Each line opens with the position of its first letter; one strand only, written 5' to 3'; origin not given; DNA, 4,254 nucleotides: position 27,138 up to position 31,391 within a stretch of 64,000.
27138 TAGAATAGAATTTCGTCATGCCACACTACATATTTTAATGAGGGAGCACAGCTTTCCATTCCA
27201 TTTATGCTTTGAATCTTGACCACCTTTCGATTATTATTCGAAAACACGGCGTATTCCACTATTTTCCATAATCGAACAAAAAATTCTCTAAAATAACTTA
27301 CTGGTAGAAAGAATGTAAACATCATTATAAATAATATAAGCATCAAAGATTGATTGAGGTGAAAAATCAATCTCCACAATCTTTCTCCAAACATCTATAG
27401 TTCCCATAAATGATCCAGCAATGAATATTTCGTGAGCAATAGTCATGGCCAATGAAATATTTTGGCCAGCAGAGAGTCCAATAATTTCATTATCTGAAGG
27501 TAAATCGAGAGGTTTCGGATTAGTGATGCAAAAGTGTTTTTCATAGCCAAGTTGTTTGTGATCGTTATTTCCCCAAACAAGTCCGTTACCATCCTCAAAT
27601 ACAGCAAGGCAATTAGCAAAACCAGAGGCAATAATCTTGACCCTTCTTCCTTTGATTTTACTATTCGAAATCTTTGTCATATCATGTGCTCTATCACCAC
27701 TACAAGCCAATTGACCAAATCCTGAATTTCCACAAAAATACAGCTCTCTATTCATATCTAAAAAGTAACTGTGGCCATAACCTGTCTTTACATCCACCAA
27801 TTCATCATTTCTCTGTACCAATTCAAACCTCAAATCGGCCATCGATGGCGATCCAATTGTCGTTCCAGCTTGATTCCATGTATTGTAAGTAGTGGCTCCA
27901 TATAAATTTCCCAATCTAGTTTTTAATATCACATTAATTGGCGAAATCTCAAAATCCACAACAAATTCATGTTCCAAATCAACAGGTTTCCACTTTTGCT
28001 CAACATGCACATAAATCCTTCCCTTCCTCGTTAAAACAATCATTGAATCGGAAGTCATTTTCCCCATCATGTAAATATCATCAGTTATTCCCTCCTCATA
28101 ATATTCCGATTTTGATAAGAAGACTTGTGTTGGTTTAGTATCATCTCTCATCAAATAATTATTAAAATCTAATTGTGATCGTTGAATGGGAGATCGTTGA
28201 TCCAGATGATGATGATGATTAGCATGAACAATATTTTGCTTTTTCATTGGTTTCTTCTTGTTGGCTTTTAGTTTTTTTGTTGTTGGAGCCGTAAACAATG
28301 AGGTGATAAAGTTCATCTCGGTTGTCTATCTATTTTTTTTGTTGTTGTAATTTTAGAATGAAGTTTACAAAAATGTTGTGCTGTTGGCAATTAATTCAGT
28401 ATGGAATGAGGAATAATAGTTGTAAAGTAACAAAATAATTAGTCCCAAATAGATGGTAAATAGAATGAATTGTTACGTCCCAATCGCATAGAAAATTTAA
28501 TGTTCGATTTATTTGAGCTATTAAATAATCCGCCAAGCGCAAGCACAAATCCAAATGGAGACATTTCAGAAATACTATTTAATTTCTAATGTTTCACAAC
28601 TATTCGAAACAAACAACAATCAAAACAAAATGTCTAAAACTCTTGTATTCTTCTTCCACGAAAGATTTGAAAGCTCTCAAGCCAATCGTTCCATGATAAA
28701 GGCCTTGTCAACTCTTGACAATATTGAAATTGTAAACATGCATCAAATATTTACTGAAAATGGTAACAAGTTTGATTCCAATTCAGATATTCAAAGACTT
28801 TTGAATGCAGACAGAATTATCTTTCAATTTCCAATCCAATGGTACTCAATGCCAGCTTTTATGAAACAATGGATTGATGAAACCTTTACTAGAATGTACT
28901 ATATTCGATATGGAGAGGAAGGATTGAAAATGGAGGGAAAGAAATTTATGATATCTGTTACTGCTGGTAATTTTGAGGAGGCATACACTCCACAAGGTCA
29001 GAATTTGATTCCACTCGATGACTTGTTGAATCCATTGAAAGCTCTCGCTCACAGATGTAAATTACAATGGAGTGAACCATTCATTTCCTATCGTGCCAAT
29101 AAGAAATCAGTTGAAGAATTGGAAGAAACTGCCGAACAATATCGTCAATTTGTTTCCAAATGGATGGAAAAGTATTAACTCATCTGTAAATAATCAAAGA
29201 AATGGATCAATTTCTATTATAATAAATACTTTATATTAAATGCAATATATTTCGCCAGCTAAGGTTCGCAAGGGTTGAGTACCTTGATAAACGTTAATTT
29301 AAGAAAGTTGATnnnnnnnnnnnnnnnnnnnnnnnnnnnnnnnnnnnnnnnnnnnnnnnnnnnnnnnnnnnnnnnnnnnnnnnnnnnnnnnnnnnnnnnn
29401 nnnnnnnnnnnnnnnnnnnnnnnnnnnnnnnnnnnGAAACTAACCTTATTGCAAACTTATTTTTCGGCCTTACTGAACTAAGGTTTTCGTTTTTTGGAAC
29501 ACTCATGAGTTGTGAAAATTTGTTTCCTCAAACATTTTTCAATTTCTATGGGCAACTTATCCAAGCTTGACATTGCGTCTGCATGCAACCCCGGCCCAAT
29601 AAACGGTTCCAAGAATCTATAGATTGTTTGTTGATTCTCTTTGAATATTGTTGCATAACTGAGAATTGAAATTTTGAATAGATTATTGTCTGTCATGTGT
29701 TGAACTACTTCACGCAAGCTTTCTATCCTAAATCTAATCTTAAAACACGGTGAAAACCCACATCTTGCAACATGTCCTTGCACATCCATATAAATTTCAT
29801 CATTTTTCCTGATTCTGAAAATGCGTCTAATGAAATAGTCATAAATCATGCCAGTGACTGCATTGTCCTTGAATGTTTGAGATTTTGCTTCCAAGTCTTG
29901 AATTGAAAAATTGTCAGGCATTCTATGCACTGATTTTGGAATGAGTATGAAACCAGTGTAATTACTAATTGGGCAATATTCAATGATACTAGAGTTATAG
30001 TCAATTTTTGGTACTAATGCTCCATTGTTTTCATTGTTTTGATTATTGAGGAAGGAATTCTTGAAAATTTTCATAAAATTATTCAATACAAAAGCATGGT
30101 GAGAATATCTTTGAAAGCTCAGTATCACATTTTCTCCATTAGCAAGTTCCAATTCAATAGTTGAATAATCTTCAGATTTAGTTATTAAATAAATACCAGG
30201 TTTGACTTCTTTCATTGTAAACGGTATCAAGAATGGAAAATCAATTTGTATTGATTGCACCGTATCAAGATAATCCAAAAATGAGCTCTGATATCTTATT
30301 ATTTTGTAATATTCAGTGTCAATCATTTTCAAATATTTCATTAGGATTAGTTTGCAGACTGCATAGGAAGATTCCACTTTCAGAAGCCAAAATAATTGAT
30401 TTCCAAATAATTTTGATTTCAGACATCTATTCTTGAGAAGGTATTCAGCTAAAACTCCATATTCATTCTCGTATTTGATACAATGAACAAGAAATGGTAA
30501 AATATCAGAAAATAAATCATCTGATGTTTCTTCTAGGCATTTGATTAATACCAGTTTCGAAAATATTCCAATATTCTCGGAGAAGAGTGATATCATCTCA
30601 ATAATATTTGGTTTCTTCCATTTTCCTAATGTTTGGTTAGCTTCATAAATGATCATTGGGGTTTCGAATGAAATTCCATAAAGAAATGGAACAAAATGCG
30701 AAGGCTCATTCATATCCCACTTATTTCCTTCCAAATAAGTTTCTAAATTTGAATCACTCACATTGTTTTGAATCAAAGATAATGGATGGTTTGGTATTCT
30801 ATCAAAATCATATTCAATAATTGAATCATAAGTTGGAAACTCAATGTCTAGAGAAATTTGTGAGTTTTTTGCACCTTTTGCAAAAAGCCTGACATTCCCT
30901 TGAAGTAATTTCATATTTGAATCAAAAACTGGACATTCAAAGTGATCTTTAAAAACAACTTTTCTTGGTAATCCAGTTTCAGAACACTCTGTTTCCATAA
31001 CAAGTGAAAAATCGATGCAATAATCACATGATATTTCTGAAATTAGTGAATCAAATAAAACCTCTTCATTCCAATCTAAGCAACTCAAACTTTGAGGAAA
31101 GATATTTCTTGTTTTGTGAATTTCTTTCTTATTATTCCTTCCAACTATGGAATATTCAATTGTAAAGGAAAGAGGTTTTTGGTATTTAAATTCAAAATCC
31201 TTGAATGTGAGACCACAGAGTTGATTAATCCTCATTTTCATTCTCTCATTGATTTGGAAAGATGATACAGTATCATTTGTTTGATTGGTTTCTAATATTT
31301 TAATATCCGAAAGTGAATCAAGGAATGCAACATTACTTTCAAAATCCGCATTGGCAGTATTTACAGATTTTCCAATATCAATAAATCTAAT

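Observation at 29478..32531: F-box/LRR protein carrying a PI3K-type helical signature and a degenerate catalytic-like tail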

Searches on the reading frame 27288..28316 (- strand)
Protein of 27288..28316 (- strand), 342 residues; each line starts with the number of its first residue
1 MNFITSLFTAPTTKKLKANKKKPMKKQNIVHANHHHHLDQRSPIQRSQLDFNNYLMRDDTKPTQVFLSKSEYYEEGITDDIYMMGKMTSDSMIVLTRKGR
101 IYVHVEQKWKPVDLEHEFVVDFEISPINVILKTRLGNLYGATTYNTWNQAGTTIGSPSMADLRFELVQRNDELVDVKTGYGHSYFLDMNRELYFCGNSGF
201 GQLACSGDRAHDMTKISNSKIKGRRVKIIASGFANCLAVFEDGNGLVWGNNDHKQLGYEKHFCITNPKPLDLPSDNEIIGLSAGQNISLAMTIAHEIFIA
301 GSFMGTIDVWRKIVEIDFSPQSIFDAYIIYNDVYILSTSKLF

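Call 22: search_protein_families(library=pfam, proteins=[window:27288-28316:-], max_evalue=0.01)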
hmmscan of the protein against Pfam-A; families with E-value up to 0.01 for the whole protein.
window:27288-28316:- (342 aa): 3 families
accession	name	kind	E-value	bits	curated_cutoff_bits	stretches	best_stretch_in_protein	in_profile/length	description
PF25390.1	WD40_RLD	-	1.8e-20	74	150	1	130-302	103-272/363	RCC1-like domain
PF00415.24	RCC1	-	6.9e-09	36.6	21.7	1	243-290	2-49/50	Regulator of chromosome condensation (RCC1) repeat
PF13540.12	RCC1_2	-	2.5e-08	33.9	22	0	226-255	1-30/30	Regulator of chromosome condensation (RCC1) repeat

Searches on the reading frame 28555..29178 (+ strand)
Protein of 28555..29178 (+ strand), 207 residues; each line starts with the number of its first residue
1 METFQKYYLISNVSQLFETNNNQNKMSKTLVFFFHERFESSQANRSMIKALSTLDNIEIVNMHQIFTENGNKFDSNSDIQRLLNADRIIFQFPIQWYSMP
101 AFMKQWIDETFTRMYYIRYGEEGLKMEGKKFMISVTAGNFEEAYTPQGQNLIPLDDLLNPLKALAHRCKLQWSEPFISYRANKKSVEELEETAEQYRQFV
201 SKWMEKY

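Call 22: search_protein_families(library=pfam, proteins=[window:28555-29178:+], max_evalue=0.01)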
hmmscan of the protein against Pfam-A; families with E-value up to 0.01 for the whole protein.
window:28555-29178:+ (207 aa): 2 families
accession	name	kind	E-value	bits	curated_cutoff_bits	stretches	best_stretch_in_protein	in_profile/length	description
PF02525.22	Flavodoxin_2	-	6.1e-39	134.2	27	1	27-198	1-196/198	Flavodoxin-like fold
PF03358.20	FMN_red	-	0.00013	22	24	1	22-138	11-116/152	NADPH-dependent FMN reductase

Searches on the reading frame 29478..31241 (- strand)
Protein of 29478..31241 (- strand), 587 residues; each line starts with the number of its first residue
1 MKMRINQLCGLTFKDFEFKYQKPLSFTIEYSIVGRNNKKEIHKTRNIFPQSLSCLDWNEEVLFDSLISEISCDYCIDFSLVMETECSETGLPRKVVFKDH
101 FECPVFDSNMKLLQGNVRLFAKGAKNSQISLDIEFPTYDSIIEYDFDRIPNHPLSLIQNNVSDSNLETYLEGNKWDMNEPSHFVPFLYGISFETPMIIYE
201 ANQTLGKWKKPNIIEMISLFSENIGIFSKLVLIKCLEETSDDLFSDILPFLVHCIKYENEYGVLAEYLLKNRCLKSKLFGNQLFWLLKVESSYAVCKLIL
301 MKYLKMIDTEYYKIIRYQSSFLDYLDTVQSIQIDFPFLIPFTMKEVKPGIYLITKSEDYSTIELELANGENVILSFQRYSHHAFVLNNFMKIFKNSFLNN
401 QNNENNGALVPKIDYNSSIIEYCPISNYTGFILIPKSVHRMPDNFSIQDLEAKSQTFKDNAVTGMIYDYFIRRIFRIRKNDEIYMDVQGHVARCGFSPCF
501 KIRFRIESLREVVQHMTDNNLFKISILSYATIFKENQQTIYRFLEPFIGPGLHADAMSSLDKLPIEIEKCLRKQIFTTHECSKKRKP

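Call 12: find_homologous_proteins(query=window:29478-31241:-, max_evalue=0.01)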
Query window:29478-31241:- (587 aa): 2 proteins with E <= 0.01 among 4680 candidates.
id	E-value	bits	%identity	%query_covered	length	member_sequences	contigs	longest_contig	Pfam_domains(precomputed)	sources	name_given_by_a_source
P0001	0.0e+0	1340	100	100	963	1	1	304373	PF00613.27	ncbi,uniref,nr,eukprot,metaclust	ncbi:predicted protein [Naegleria gruberi]|uniref:Predicted protein n=1 Tax=Naegleria gruberi TaxID=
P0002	9.4e-67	244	36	79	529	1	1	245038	PF00613.27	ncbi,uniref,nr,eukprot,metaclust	ncbi:predicted protein [Naegleria gruberi]|uniref:Predicted protein n=1 Tax=Naegleria gruberi TaxID=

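Call 16: find_encoding_contigs(protein=P0002, flank=6000, max_places=3)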
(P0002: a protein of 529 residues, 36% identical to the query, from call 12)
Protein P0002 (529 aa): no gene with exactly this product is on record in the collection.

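Call 18: search_solved_structures(query=A1, max_evalue=1, show_alignments=3)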
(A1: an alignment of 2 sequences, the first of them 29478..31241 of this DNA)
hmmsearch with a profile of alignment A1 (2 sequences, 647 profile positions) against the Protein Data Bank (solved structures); distinct sequences matched with E-value up to 1: 82 (the best 60 are shown).
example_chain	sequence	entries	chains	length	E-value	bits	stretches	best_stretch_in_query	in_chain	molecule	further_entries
1e7v_A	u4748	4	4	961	8.5e-07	31.2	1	229-330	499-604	PHOSPHATIDYLINOSITOL 3-KINASE CATALYTIC SUBUNIT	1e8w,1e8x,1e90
1e7u_A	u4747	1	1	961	8.5e-07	31.2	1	229-330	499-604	PHOSPHATIDYLINOSITOL 3-KINASE CATALYTIC SUBUNIT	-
8aj8_A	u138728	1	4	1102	1e-06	30.9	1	229-330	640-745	Phosphatidylinositol 4,5-bisphosphate 3-kinase catalytic subunit gamma isoform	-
8so9_A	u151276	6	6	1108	1.1e-06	30.9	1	229-330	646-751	phosphatidylinositol-4,5-bisphosphate 3-kinase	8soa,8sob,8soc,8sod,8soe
3l54_A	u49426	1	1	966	5.9e-06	28.4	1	229-329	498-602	Phosphatidylinositol-4,5-bisphosphate 3-kinase catalytic subunit gamma isoform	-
6xrl_A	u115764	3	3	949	6.1e-06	28.4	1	229-329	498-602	Phosphatidylinositol 4,5-bisphosphate 3-kinase catalytic subunit gamma isoform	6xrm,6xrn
3nzs_A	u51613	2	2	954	6.2e-06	28.4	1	229-329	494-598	Phosphatidylinositol-4,5-bisphosphate 3-kinase catalytic subunit gamma isoform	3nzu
3apc_A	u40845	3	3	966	6.2e-06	28.4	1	229-329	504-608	Phosphatidylinositol-4,5-bisphosphate 3-kinase catalytic subunit gamma isoform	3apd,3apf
4dk5_A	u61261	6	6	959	6.2e-06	28.4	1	229-329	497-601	Phosphatidylinositol-4,5-bisphosphate 3-kinase catalytic subunit gamma isoform | Phosphatidylinositol 4,5-bisphosphate 3-kinase catalytic subunit gamma isoform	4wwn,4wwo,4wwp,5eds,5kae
3dbs_A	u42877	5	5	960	6.2e-06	28.4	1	229-329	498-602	Phosphatidylinositol-4,5-bisphosphate 3-kinase catalytic subunit gamma isoform | Phosphatidylinositol 4,5-bisphosphate 3-kinase catalytic subunit gamma isoform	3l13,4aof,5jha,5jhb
3ene_A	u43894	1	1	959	6.2e-06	28.4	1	229-329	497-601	Phosphatidylinositol-4,5-bisphosphate 3-kinase catalytic subunit gamma isoform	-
3qaq_A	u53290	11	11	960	6.2e-06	28.4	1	229-329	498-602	Phosphatidylinositol-4,5-bisphosphate 3-kinase catalytic subunit gamma isoform | Phosphatidylinositol 4,5-bisphosphate 3-kinase catalytic subunit gamma isoform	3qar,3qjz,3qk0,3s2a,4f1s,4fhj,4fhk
3csf_A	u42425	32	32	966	6.2e-06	28.4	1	229-329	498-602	Phosphatidylinositol-4,5-bisphosphate 3-kinase catalytic subunit gamma isoform | Phosphatidylinositol 4,5-bisphosphate 3-kinase catalytic subunit gamma isoform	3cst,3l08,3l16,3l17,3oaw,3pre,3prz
1e8y_A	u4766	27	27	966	6.2e-06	28.4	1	229-329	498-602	PHOSPHATIDYLINOSITOL 3-KINASE CATALYTIC SUBUNIT | Phosphatidylinositol-4,5-bisphosphate 3-kinase catalytic subunit, gamma isoform | PHOSPHATIDYLINOSITOL-4,5-BIS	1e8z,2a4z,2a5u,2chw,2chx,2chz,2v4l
4ezj_A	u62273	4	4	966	6.2e-06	28.4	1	229-329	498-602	Phosphatidylinositol 4,5-bisphosphate 3-kinase catalytic subunit gamma isoform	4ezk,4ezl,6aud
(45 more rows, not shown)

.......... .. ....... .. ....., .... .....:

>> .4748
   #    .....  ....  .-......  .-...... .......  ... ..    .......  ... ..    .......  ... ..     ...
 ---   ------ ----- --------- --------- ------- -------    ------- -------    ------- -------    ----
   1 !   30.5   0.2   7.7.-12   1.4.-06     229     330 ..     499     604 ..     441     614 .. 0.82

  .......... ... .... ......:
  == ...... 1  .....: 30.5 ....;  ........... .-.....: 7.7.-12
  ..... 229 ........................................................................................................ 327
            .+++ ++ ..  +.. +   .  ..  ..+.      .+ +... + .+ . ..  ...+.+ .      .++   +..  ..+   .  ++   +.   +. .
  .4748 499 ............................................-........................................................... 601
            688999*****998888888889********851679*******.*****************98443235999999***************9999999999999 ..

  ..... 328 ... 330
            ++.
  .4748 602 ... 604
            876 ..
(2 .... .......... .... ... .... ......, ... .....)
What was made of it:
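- On PI3K catalytic subunits: The PDB profile hit to p110gamma has E 8.5e-7 (call 18).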

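Call 22: search_protein_families(library=pfam, proteins=[P0002], max_evalue=0.01)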
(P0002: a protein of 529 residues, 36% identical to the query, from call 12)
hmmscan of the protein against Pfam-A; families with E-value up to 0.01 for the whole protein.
P0002 (529 aa): 1 family
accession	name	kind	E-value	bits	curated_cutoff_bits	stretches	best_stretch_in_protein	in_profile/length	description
PF00613.26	PI3Ka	-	2.3e-12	47.2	31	1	122-235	49-164/185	Phosphoinositide 3-kinase family, accessory domain (PIK domain)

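Call 40: predict_structure(alignment_id=A2)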
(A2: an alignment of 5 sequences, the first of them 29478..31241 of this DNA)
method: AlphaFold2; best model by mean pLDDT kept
length: 587 residues; sequences in the alignment: 5
mean_pLDDT: 50.4   pTM: 0.44
mean pLDDT of the five models: 50.4, 49.1, 48.7, 48.4, 45.2
residues with pLDDT >= 90: 0; 70-90: 107; 50-70: 190; < 50: 290
segments of 3 or more residues with pLDDT < 50: 19-21, 46-51, 65-73, 86-91, 102-115, 122-126, 136-164, 378-587
pLDDT, mean of each block of 10 residues (from residue 1): 65 52 61 54 50 59 48 57 51 55 45 50 49 50 31 30 50 72 71 56 70 68 69 80 71 71 82 81 76 74 82 76 60 66 65 51 65 53 39 33 29 32 37 28 29 25 29 28 26 25 26 32 30 36 38 38 41 28 26
secondary structure, 60 per line:
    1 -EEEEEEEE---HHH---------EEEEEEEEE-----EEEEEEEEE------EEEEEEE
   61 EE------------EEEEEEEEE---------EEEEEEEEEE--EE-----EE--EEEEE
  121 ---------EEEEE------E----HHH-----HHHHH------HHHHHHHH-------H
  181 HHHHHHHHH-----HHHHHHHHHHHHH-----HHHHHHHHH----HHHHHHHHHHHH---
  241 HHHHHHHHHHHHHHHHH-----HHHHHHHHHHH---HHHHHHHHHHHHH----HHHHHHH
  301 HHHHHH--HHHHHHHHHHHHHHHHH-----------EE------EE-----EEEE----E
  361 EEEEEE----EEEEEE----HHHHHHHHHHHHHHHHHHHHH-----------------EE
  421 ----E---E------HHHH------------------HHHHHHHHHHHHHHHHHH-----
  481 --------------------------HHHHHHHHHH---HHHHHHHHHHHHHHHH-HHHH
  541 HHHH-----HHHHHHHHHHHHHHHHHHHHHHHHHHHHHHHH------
elements in order: E2-9 E25-33 E39-47 E54-62 E75-83 E93-102 E116-120 E130-134 H154-158 H165-172 H180-189 H195-207 H213-221 H226-237 H241-257 H263-273 H277-289 H294-306 H309-325 E352-355 E360-366 E371-376 H381-401 H436-439 H458-475 H507-516 H520-535 H537-544 H550-581
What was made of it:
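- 30822..31241 (-): PI3K-type C2 beta-sandwich, about residues 431-570. The model has eight strands at pLDDT 50-65 (call 40).
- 30267..30749 (-): PI3K helical (PIK accessory) domain, about residues 595-755. This is the best-modelled segment, at pLDDT 70-82 (call 40).
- The modelled secondary structure (three strands, a long helix, then a helical region) has the order of a PI3K N-lobe and C-lobe (call 40).
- Tried and rejected: AlphaFold of residues 431-1017 left the tail unresolved even with real PI3Ks in the alignment (call 40).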

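Call 44: fold_search(model_id=the predicted structure, library=pdb)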
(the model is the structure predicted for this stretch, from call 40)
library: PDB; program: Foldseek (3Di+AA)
matches with E <= 10: 1075; with E <= 0.001: 243
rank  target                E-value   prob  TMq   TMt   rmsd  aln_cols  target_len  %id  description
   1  9c15_A                4.4e-13  1.00  0.31  0.22  17.4       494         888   15  Crystal structure of the KRAS-p110alpha complex with molecular glue D927 (released 2025-01-22)
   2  4urk                  5.7e-13  1.00  0.32  0.23  16.9       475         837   15  PI3Kg in complex with AZD6482 (released 2014-10-22)
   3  8sbj_A                1.2e-12  1.00  0.31  0.20  17.0       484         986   14  Co-structure Phosphatidylinositol 4,5-bisphosphate 3-kinase catalytic subunit alpha isoform complexed with brain penet (released 2023-07-19)
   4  5fi4_A                1.3e-12  1.00  0.31  0.19  17.0       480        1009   15  Discovery of imidazo[1,2-a]-pyridine inhibitors of pan-PI3 kinases that are efficacious in a mouse xenograft model (released 2016-02-03)
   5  8aj8_A                1.5e-12  1.00  0.31  0.19  17.0       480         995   14  Structure of p110 gamma bound to the p84 regulatory subunit (released 2023-03-22)
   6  8sbc_A                1.7e-12  1.00  0.31  0.20  16.9       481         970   15  Co-structure of Phosphatidylinositol 4,5-bisphosphate 3-kinase catalytic subunit alpha isoform and brain penetrant inh (released 2023-07-19)
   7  8so9_A                1.7e-12  1.00  0.29  0.18  17.6       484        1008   14  Phosphoinositide phosphate 3 kinase gamma (released 2024-04-03)
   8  5itd_A                1.9e-12  1.00  0.31  0.20  16.6       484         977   15  Crystal structure of PI3K alpha with PI3K delta inhibitor (released 2016-09-07)
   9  8dd8_A                1.9e-12  1.00  0.32  0.20  16.6       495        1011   14  PI 3-kinase alpha with nanobody 3-142, crosslinked with DSG (released 2022-09-21)
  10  8sob_A                1.9e-12  1.00  0.30  0.19  16.5       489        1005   15  Phosphoinositide phosphate 3 kinase gamma bound with ADP (released 2024-04-03)
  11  5oq4                  2.5e-12  1.00  0.32  0.23  17.0       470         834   15  PQR309 - a Potent, Brain-Penetrant, Orally Bioavailable, pan-Class I PI3K/mTOR Inhibitor as Clinical Candidate in Oncolo (released 2017-09-06)
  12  8tu6_A                2.5e-12  1.00  0.32  0.20  16.2       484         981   15  CryoEM structure of PI3Kalpha (released 2023-11-15)
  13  7pg6_A                2.7e-12  1.00  0.33  0.20  17.1       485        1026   15  Crystal Structure of PI3Kalpha in complex with the inhibitor NVP-BYL719 (released 2022-08-24)
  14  8soc_A                3.0e-12  1.00  0.31  0.20  16.8       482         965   15  Phosphoinositide phosphate 3 kinase gamma bound with ADP and Gbetagamma (released 2024-04-03)
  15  5m6u_A                3.0e-12  1.00  0.30  0.20  16.5       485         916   15  HUMAN PI3KDELTA IN COMPLEX WITH LASW1579 (released 2017-02-01)
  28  4waf_A                4.9e-12  1.00  0.32  0.20  17.1       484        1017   14  Crystal Structure of a novel tetrahydropyrazolo[1,5-a]pyrazine in an engineered PI3K alpha (released 2014-12-31)
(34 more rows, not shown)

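Call 59: find_related_loci(query=A1, collection=viral_contigs, flank=5000)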
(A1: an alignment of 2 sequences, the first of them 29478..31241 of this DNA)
Query A1 (587 aa) in viral_contigs; peptide patterns used: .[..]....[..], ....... (x = any residue, [..] = any of these).
40 stretches matched a pattern, but none encodes a relative of the query by tblastn (E <= 1e-3).
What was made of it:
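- Tried and rejected: The viral contig scan found no relative (call 59).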

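Call 62: find_related_loci(query=A6, collection=metagenome_contigs, flank=6000)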
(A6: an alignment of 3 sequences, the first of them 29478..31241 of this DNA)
Query A6 (587 aa) in metagenome_contigs; peptide patterns used: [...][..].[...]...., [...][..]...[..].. (x = any residue, [..] = any of these).
266 stretches matched a pattern, but none encodes a relative of the query by tblastn (E <= 1e-3).
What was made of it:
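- Tried and rejected: The metagenome DNA scan with family-specific peptide patterns gave 266 pattern matches, none of them a relative (call 62).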
